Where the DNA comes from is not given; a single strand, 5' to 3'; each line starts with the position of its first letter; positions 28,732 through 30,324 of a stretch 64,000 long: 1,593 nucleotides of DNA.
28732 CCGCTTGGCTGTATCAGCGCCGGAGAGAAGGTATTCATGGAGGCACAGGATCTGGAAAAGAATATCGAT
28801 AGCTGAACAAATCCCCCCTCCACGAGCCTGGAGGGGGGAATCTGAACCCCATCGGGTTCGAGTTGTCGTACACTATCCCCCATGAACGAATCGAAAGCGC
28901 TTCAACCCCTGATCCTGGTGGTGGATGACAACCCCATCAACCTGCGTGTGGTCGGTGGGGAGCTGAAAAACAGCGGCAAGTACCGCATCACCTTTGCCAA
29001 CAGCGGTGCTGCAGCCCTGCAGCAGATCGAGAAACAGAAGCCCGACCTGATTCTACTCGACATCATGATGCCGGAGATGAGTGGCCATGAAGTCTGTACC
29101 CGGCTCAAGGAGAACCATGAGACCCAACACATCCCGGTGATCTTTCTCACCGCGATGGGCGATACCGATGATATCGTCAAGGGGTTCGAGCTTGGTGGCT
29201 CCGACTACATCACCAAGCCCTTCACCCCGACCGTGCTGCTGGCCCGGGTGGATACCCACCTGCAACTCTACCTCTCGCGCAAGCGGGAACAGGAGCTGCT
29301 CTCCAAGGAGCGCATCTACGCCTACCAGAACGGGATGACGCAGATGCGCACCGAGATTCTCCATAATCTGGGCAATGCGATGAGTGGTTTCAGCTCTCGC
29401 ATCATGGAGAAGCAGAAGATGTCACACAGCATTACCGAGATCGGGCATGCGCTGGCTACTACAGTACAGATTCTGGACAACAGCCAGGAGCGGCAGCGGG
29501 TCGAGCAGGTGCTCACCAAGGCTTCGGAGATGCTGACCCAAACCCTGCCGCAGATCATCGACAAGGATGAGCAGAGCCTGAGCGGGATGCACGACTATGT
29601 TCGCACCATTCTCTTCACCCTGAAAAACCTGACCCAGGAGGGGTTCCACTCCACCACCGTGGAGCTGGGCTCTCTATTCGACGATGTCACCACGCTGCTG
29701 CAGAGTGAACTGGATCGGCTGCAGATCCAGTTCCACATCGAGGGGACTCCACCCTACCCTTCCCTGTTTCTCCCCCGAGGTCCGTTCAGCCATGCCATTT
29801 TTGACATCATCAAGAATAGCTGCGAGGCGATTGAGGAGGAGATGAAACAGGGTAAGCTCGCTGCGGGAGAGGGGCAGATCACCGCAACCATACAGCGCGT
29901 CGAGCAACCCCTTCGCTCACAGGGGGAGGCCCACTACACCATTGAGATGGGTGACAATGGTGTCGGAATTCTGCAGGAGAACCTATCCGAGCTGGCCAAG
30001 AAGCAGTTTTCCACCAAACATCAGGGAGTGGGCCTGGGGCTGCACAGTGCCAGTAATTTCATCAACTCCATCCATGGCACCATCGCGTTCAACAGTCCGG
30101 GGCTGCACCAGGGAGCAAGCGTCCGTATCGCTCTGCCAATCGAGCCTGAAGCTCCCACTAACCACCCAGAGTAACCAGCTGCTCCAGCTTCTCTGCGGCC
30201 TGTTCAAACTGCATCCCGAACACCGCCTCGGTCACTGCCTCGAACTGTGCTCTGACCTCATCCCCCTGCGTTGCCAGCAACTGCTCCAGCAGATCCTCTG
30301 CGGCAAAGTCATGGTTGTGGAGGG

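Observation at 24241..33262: Putative copper/redox-linked module: RND pump with Met-rich adaptor, REC-kinase fusion, and MHYT hybrid kinase with two receivers and HPt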

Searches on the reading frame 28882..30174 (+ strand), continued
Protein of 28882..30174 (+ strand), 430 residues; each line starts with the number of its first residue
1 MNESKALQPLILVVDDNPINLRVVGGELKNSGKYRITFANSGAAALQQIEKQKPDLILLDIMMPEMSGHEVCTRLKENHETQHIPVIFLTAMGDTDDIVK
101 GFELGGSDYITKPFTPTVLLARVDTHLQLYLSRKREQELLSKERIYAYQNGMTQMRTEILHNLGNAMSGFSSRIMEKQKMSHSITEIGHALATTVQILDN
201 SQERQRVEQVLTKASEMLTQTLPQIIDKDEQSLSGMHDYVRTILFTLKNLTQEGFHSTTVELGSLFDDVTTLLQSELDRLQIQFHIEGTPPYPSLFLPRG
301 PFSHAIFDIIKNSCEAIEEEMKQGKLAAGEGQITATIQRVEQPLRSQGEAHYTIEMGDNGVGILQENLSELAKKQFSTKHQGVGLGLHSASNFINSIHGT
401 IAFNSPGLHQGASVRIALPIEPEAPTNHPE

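Call 37: find_related_loci(query=A1, collection=genome_contigs, flank=8000)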
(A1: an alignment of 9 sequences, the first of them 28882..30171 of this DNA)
Query A1 (430 aa) in genome_contigs; peptide patterns used: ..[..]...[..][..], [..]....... (x = any residue, [..] = any of these).
600 stretches matched a pattern (row limit reached: there are more); 596 encode a relative of the query (tblastn E <= 1e-3); the best 80 are kept; 80 distinct loci.
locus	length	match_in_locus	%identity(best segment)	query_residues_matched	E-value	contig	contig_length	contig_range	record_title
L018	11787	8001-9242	33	10-420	4e-48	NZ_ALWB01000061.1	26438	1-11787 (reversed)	Pseudanabaena biceps PCC 7429 scaffold_00061, whole genome shotgun sequence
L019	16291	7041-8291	31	10-421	2e-47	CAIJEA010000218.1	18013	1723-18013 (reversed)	MAG: uncultured cyanobacterium isolate I3-5_bin-680 genome assembly, contig: bin-680:218/754, whole genome shotgun seque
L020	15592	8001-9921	31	1-423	4e-47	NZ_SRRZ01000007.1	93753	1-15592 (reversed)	Microcoleus asticus IPMA8 template.sbt_7, whole genome shotgun sequence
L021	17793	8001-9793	31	11-428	7e-45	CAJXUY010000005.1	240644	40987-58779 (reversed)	MAG TPA_asm: uncultured Oleiphilaceae bacterium isolate SRR3933263_bin.5_MetaBAT_v2.12.1_MAG genome assembly, contig: NO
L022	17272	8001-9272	31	8-419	8e-44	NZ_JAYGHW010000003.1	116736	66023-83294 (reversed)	Spirulina sp. CCNP1310 NODE_28_length_116736_cov_5.514128, whole genome shotgun sequence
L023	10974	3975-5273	30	8-421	1e-43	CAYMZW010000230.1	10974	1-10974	MAG TPA_asm: uncultured Rivularia sp. isolate SRP063590_co1_49 genome assembly, contig: NODE_6302_length_10974_cov_112.3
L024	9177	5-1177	30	34-420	2e-42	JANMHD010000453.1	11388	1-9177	MAG: Coleofasciculaceae cyanobacterium OTE_70_metabat_329 OTE_70_k141_1990331, whole genome shotgun sequence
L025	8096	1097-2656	28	9-425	3e-41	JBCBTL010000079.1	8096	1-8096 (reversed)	MAG: Cyanobacteria bacterium J06639_1 NODE_79_length_8096_cov_3.775159, whole genome shotgun sequence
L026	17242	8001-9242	30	10-420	3e-41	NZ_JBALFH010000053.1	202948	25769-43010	MAG: Nostoc sp. isolate P9820 bin 6 NODE_14_length_202948_cov_59.127876, whole genome shotgun sequence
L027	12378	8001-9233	29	11-420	8e-41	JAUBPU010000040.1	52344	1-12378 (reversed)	Microcoleus sp. S13_B4 NODE_113_length_52344_cov_33.104425, whole genome shotgun sequence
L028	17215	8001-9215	30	8-424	1e-40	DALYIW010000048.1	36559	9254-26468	MAG TPA_asm: Coleofasciculaceae cyanobacterium CTOTU46601 NODE_53_length_36559_cov_3.980139, whole genome shotgun sequen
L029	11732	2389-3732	28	1-421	1e-40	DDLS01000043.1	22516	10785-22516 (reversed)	MAG TPA_asm: Cyanobacteria bacterium UBA2566 UBA2566_contig_4061, whole genome shotgun sequence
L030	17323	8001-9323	28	11-420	3e-40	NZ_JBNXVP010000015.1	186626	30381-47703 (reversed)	Leptolyngbya sp. AN10 NODE_15_length_186626_cov_21.261664, whole genome shotgun sequence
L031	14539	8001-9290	30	11-421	4e-40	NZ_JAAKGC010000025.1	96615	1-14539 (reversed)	Aetokthonos hydrillicola CCALA 1050 contig_38, whole genome shotgun sequence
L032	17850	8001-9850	30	4-393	2e-39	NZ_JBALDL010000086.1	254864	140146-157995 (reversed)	MAG: Nostoc sp. isolate P2037 bin 28 NODE_60_length_254864_cov_106.035165, whole genome shotgun sequence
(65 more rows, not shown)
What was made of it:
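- Tried and rejected: The genome_contigs scan with the full REC-kinase alignment (call 37) chose patterns from the receiver domain.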

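Call 38: list_cluster_members(proteins=[window:28882-30171:+, window:24241-25368:+, window:25450-28803:+, window:30161-33262:-])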
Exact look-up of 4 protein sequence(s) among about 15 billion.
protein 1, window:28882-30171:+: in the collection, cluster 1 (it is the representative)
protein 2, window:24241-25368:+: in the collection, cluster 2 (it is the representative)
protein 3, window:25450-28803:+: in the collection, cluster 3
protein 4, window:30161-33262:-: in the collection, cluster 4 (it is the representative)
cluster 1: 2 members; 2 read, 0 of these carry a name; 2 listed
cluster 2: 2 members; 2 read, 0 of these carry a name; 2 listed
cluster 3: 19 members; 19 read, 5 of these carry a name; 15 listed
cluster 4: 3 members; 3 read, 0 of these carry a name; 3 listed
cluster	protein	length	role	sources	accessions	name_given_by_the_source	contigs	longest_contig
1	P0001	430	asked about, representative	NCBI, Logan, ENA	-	-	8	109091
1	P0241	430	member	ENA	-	-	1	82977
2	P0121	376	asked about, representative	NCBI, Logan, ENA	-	-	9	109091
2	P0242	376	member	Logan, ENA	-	-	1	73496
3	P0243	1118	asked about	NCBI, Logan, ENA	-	-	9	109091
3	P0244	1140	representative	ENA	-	-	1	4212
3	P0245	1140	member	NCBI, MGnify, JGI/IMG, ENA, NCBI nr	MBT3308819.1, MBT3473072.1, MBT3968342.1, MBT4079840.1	MAG: efflux RND transporter permease subunit [Gammaproteobacteria bacterium] | FL=1 | multidrug efflux pump subunit AcrB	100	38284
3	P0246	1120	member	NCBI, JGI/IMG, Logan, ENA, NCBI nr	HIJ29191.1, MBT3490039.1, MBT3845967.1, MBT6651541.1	MAG: efflux RND transporter permease subunit [Gammaproteobacteria bacterium] | multidrug efflux pump subunit AcrB | efflux RND transporter permease subunit [Gammaproteobacteria bacterium]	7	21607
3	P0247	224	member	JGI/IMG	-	multidrug efflux pump subunit AcrB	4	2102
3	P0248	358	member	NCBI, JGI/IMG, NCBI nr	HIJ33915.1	MAG TPA: efflux RND transporter permease subunit, partial [Gammaproteobacteria bacterium] | efflux RND transporter permease subunit [Gammaproteobacteria bacterium]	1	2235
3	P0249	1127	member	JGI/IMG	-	multidrug efflux pump subunit AcrB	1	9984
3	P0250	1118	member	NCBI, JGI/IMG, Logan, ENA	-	-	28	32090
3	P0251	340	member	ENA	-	-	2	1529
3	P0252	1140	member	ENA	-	-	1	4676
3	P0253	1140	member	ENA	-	-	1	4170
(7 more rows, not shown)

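Call 52: predict_structure(alignment_id=A1)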
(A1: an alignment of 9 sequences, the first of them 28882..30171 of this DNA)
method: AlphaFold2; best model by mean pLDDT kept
length: 430 residues; sequences in the alignment: 9
mean_pLDDT: 75.5   pTM: 0.43
mean pLDDT of the five models: 75.5, 74.4, 71.3, 69.9, 69.4
residues with pLDDT >= 90: 62; 70-90: 236; 50-70: 91; < 50: 41
segments of 3 or more residues with pLDDT < 50: 1-5, 250-257, 343-348, 374-386, 422-430
pLDDT, mean of each block of 10 residues (from residue 1): 56 91 87 90 92 93 88 88 89 71 83 83 88 76 59 60 68 80 81 66 71 80 81 74 60 50 80 83 85 66 79 87 87 87 52 87 78 49 49 69 86 82 37
secondary structure, 60 per line:
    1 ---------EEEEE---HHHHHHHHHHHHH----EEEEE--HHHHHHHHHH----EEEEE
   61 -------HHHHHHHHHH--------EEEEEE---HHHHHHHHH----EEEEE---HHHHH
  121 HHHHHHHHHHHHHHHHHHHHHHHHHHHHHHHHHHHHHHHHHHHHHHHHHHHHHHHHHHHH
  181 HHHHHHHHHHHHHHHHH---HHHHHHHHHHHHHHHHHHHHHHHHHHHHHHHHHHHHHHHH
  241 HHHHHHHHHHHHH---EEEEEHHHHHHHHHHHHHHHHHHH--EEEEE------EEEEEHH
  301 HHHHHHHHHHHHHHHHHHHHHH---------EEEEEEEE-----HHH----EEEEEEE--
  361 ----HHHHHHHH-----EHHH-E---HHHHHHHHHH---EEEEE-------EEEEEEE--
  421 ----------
elements in order: E10-14 H18-30 E35-39 H42-51 E56-60 H68-77 E86-91 H95-103 E108-112 H116-197 H201-253 E257-261 H262-280 E283-287 E294-298 H299-322 E332-339 E352-358 H365-372 H387-396 E400-404 E412-418
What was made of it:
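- On Rec-controlled histidine kinase (LvrB-like architecture class): AF2 models helices 116-197 and 201-253 followed by an alpha/beta domain (call 52).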

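Call 58: fold_search(model_id=the predicted structure, library=pdb)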
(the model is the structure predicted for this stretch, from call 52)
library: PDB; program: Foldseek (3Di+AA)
matches with E <= 10: 1322; with E <= 0.001: 782
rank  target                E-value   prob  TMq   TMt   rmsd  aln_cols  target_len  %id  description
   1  8vc9_D                1.9e-21  1.00  0.33  0.38  19.2       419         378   18  Hybrid response regulator LvrB from Leptospira / phosphorylated REC form (released 2024-12-18)
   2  8vc9_A                3.7e-21  1.00  0.35  0.39  19.2       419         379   18  Hybrid response regulator LvrB from Leptospira / phosphorylated REC form (released 2024-12-18)
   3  8vc9_C                3.7e-21  1.00  0.35  0.39  19.5       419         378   17  Hybrid response regulator LvrB from Leptospira / phosphorylated REC form (released 2024-12-18)
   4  8vc9_F                3.8e-20  1.00  0.35  0.39  19.4       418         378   16  Hybrid response regulator LvrB from Leptospira / phosphorylated REC form (released 2024-12-18)
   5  8vc9_B                1.1e-19  1.00  0.34  0.39  19.4       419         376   17  Hybrid response regulator LvrB from Leptospira / phosphorylated REC form (released 2024-12-18)
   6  8vc9_E                1.3e-19  1.00  0.34  0.39  19.1       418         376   17  Hybrid response regulator LvrB from Leptospira / phosphorylated REC form (released 2024-12-18)
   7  9jfj_A                3.0e-13  1.00  0.31  0.57  12.1       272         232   17  Crystal structure of the cytoplasmic domain of ZraS in ADP-bound form (released 2025-03-26)
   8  9jfj_B                1.3e-12  1.00  0.33  0.60  14.2       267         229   19  Crystal structure of the cytoplasmic domain of ZraS in ADP-bound form (released 2025-03-26)
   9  9jfj_D                2.3e-12  1.00  0.33  0.58  14.6       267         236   20  Crystal structure of the cytoplasmic domain of ZraS in ADP-bound form (released 2025-03-26)
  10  1w25_A                5.5e-12  1.00  0.29  0.27   1.8       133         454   40  Response regulator PleD in complex with c-diGMP (released 2004-11-18)
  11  9jfj_C                5.5e-12  1.00  0.32  0.59  11.7       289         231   18  Crystal structure of the cytoplasmic domain of ZraS in ADP-bound form (released 2025-03-26)
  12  9g85_B                9.8e-12  1.00  0.30  0.30   1.4       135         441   38  Structure of Response regulator PleD in complex with c-diGMP and ppGpp (released 2025-08-06)
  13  5uht_A                1.6e-11  1.00  0.33  0.57  12.7       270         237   12  Structure of the Thermotoga maritima HK853-BeF3-RR468 complex at pH 5.0 (released 2017-12-27)
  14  6rh7_B                1.9e-11  1.00  0.33  0.58  12.4       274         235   12  Revisiting pH-gated conformational switch. Complex HK853 mutant H260A -RR468 mutant D53A pH 7.5 (released 2020-02-19)
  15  6rh8_A                2.3e-11  1.00  0.33  0.58  12.2       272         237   13  Revisiting pH-gated conformational switch. Complex HK853 mutant H260A -RR468 mutant D53A pH 5.3 (released 2020-02-19)
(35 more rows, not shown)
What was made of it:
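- On Rec-controlled histidine kinase (LvrB-like architecture class): LvrB is the top Foldseek match (call 58).
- Closest known: LvrA/LvrB. Same: LvrB is the best structural match to the model of the 430-aa protein (E 2e-21, call 58).
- The AF2 model is Rec-helix-DHp-CA and its top PDB match is LvrB (calls 52, 58).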

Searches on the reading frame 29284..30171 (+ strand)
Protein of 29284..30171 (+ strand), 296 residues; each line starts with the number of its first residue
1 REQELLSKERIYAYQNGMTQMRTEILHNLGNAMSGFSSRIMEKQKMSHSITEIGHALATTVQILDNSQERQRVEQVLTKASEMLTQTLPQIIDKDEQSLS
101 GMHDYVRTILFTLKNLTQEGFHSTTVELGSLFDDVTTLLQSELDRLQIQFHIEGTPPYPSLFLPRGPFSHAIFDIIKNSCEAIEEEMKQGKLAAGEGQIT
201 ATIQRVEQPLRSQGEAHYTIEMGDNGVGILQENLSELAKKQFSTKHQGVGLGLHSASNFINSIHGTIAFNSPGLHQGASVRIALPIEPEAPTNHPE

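Call 62: search_solved_structures(query=window:29284-30171:+, max_evalue=1, show_alignments=3)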
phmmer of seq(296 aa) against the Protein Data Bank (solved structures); distinct sequences matched with E-value up to 1: 13.
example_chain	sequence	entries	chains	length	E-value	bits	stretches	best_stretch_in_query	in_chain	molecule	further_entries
3d36_A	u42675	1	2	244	4.6e-07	32.9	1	217-288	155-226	Sporulation kinase B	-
5idm_A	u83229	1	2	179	0.0004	23.3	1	126-291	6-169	Cell cycle histidine kinase CckA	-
9jfj_A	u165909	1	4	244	0.00057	22.8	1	212-286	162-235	Sensor histidine kinase ZraS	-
5idj_A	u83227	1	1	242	0.00062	22.7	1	104-286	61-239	Histidine kinase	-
1r62_A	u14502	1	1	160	0.0047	19.8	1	131-281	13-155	Nitrogen regulation protein NR(II)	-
4gcz_A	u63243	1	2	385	0.0074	19.1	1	218-293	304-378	Blue-light photoreceptor, Sensor protein fixL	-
8a3u_A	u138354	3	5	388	0.021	17.6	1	218-287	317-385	Putative Sensory box protein,Sensor protein FixL | Putative Sensory box protein,Putative Sensory box protein,Sensor protein FixL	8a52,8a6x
8a7f_A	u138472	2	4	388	0.021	17.6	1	218-287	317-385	Putative Sensory box protein,Sensor protein FixL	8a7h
4pl9_A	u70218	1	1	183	0.025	17.4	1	175-280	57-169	Ethylene receptor 1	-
9p6i_A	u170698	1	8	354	0.097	15.5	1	218-294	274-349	histidine kinase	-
3a0r_A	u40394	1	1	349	0.17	14.7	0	218-267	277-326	Sensor protein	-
3a0t_A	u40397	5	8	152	0.2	14.5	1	218-268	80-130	Sensor protein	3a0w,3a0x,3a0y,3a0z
4uos_A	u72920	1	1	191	0.42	13.4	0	49-144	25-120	DESIGNED HELICAL BUNDLE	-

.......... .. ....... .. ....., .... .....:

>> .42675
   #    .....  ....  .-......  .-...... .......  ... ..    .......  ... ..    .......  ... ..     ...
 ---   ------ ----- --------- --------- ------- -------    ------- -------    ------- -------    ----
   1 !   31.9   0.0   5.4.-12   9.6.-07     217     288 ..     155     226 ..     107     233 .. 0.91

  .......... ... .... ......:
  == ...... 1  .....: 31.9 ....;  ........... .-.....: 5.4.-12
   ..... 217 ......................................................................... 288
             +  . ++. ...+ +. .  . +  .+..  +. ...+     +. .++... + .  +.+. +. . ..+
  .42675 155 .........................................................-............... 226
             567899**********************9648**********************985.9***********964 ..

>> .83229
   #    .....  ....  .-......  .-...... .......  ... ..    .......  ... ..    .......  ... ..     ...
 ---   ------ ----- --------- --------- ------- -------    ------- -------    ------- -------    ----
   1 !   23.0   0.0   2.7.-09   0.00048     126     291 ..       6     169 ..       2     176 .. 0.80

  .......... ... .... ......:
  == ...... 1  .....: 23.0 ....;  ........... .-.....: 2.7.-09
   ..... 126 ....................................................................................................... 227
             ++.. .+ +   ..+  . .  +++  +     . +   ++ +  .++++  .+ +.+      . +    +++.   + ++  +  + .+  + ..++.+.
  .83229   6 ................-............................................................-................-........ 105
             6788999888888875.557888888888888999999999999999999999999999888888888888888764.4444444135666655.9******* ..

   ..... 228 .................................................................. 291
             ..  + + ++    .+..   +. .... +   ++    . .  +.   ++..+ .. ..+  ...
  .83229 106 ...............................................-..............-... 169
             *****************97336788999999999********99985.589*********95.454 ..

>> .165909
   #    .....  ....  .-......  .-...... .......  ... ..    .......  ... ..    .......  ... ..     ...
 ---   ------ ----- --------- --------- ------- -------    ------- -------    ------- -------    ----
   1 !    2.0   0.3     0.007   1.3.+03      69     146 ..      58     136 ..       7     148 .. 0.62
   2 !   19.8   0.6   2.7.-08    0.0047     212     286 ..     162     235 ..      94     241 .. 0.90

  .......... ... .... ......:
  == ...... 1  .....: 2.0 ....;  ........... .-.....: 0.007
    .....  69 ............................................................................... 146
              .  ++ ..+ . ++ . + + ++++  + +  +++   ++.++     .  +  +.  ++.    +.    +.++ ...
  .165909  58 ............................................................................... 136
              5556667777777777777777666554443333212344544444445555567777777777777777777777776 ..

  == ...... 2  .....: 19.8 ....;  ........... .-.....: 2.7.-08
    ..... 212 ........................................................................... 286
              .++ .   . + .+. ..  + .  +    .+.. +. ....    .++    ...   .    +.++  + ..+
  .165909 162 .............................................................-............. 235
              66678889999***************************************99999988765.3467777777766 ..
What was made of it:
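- On LvrB orthologous family: phmmer of residues 135-430 against the PDB at E up to 1 lists 13 kinases, and LvrB is not among them (call 62).
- Closest known: LvrA/LvrB. Different: No sequence similarity to LvrB is detectable in the DHp-CA part (call 62), so this is the same architecture and not an ortholog.
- Pfam HisKA does not match the REC-kinase, and phmmer finds no sequence similarity between its DHp-CA part and LvrB (call 62).
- Tried and rejected: phmmer of the DHp-CA region against the PDB did not recover LvrB (call 62).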

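Call 72: find_related_loci(query=A3, collection=metagenome_contigs, flank=6000)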
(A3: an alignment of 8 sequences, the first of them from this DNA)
Query A3 (291 aa) in metagenome_contigs; peptide patterns used: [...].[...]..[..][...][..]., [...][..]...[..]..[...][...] (x = any residue, [..] = any of these).
104 stretches matched a pattern; 37 encode a relative of the query (tblastn E <= 1e-3); 37 distinct loci.
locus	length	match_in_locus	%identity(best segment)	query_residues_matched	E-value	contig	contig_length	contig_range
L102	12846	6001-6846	36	2-282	2e-56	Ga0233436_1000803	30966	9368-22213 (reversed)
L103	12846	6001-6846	36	2-282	2e-56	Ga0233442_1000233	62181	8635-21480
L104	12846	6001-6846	36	2-282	2e-56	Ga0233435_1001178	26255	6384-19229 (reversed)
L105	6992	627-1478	32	3-282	8e-44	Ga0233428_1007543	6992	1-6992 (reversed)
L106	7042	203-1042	28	4-280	2e-29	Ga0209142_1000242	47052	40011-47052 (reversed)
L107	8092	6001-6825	28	1-280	1e-29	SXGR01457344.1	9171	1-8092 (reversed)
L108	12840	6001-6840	28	4-280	2e-29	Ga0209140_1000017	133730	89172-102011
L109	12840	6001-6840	28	4-280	2e-29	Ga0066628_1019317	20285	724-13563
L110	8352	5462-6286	27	8-284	3e-26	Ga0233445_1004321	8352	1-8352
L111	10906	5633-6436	29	8-280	1e-21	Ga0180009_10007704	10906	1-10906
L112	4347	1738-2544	27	3-279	1e-21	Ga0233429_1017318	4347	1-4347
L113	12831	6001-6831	25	2-280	2e-21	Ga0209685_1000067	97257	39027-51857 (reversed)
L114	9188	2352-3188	26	8-281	9e-21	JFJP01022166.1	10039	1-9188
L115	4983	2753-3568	25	10-285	6e-20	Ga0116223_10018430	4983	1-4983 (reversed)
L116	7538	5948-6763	25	10-285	7e-20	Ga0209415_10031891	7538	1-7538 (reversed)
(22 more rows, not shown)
